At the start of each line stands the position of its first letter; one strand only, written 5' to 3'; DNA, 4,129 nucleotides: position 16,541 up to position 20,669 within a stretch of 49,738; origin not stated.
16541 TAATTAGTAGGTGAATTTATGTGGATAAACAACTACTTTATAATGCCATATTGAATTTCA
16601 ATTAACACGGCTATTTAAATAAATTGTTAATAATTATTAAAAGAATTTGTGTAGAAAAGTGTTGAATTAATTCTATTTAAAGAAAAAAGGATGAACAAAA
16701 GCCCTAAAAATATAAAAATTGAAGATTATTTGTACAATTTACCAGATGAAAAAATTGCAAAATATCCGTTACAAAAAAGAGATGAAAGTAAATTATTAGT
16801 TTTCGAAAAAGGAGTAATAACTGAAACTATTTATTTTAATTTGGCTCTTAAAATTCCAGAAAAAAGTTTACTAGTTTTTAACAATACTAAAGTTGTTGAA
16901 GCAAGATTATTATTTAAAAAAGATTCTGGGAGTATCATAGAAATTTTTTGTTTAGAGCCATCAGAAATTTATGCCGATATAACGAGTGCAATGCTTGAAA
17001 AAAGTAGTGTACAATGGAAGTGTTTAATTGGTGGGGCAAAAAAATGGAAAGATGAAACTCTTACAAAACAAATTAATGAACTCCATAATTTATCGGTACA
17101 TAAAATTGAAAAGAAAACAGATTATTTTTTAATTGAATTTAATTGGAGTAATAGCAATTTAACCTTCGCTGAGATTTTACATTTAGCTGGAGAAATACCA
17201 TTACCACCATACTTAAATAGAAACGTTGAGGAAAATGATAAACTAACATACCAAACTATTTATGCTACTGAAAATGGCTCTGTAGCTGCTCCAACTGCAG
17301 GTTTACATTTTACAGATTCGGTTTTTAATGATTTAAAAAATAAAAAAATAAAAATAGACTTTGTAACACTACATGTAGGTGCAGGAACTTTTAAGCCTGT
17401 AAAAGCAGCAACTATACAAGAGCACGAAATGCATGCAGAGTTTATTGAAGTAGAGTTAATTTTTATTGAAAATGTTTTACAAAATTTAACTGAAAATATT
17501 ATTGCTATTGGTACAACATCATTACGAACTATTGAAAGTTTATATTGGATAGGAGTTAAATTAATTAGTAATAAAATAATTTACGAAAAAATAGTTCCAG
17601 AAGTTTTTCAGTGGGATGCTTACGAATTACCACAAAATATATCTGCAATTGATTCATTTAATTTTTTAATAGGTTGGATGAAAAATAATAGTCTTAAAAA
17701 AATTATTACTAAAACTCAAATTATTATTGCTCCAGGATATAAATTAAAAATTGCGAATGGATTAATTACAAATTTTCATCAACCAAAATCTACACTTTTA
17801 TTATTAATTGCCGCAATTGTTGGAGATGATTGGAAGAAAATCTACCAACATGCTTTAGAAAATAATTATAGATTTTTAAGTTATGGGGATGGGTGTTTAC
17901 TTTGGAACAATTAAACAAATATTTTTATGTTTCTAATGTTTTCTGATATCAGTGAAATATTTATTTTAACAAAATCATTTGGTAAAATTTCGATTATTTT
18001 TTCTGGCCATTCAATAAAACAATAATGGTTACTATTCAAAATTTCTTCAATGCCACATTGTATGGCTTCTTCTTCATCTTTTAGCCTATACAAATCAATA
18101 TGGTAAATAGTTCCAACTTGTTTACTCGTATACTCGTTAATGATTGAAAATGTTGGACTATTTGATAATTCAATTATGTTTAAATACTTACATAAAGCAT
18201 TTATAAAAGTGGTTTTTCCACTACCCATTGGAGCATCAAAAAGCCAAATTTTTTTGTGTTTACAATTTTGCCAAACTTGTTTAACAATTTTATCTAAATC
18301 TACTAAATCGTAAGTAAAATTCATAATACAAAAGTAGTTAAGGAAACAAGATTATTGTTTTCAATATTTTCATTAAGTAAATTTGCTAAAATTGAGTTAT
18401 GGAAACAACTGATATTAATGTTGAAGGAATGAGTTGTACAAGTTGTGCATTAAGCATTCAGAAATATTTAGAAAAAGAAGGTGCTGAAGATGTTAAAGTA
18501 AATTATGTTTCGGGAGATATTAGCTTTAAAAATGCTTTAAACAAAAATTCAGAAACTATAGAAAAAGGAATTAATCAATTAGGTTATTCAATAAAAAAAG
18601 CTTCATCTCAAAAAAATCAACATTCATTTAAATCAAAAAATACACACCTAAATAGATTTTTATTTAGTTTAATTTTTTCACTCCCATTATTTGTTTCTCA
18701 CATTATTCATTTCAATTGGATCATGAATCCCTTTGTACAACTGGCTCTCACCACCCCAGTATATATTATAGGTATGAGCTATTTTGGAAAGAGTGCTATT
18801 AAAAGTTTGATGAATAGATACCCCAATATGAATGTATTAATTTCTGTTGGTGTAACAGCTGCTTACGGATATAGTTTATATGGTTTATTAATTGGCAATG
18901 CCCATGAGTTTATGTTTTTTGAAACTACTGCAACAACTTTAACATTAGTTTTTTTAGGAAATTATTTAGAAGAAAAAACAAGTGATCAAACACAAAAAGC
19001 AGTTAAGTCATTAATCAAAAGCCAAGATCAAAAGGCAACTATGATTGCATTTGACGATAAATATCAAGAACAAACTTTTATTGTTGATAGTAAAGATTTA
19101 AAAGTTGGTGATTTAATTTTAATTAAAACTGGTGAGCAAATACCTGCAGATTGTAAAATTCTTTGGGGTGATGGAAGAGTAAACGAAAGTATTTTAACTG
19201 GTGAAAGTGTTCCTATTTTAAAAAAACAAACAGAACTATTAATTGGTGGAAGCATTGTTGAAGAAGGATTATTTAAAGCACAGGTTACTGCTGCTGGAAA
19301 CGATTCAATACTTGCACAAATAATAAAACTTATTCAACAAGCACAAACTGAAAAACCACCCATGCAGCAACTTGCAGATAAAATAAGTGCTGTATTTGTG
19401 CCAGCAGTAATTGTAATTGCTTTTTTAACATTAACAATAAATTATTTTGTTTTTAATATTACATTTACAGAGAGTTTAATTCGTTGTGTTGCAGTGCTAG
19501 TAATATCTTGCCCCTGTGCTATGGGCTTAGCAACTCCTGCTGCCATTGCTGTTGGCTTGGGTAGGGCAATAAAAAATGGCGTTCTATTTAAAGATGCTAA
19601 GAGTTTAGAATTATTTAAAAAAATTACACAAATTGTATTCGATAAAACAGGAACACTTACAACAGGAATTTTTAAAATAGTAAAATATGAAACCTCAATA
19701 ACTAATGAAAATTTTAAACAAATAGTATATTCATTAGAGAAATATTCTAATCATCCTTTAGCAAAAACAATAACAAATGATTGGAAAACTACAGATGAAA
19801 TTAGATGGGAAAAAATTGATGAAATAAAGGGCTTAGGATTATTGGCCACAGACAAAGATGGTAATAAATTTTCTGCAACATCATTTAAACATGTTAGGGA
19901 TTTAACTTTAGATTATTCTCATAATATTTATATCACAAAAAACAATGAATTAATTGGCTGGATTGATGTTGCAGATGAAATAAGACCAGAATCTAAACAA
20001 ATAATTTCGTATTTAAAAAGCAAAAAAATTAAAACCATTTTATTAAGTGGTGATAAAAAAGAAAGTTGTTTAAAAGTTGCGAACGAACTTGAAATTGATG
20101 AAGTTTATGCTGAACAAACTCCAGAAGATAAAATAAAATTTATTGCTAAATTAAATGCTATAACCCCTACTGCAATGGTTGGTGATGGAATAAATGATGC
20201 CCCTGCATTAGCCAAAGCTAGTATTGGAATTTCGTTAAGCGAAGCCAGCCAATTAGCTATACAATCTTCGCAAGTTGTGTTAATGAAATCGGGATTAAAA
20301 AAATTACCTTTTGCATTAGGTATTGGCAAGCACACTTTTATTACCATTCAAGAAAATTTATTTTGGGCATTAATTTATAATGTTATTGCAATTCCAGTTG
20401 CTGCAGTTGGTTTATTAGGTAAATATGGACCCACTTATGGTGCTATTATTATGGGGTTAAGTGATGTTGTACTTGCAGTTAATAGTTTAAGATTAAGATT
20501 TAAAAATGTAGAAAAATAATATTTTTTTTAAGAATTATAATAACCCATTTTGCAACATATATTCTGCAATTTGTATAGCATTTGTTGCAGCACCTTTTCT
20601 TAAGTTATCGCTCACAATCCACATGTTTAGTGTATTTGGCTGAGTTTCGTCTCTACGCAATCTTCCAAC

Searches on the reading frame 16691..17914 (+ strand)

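Call 85: search_protein_families(library=pfam, proteins=[window:16691-17914:+], max_evalue=0.00001)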
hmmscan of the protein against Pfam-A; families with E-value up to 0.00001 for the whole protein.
window:16691-17914:+ (407 aa): 1 family
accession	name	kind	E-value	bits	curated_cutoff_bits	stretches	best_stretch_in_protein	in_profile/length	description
PF02547.20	Queuosine_synth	-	4.1e-94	315.7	25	1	11-404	2-322/322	Queuosine biosynthesis protein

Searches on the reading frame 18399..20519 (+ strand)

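Call 85: search_protein_families(library=pfam, proteins=[window:18399-20519:+], max_evalue=0.00001)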
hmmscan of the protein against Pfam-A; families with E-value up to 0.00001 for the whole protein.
window:18399-20519:+ (706 aa): 3 families
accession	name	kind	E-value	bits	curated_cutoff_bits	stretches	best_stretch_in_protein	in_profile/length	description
PF00122.25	E1-E2_ATPase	-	2.8e-55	187.1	28.1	1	209-392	3-180/181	E1-E2 ATPase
PF00702.32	Hydrolase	-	5.1e-24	86.2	26.4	1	412-607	4-190/191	haloacid dehalogenase-like hydrolase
PF00403.32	HMA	-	3.4e-06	27.8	24.8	1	6-63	2-61/62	Heavy-metal-associated domain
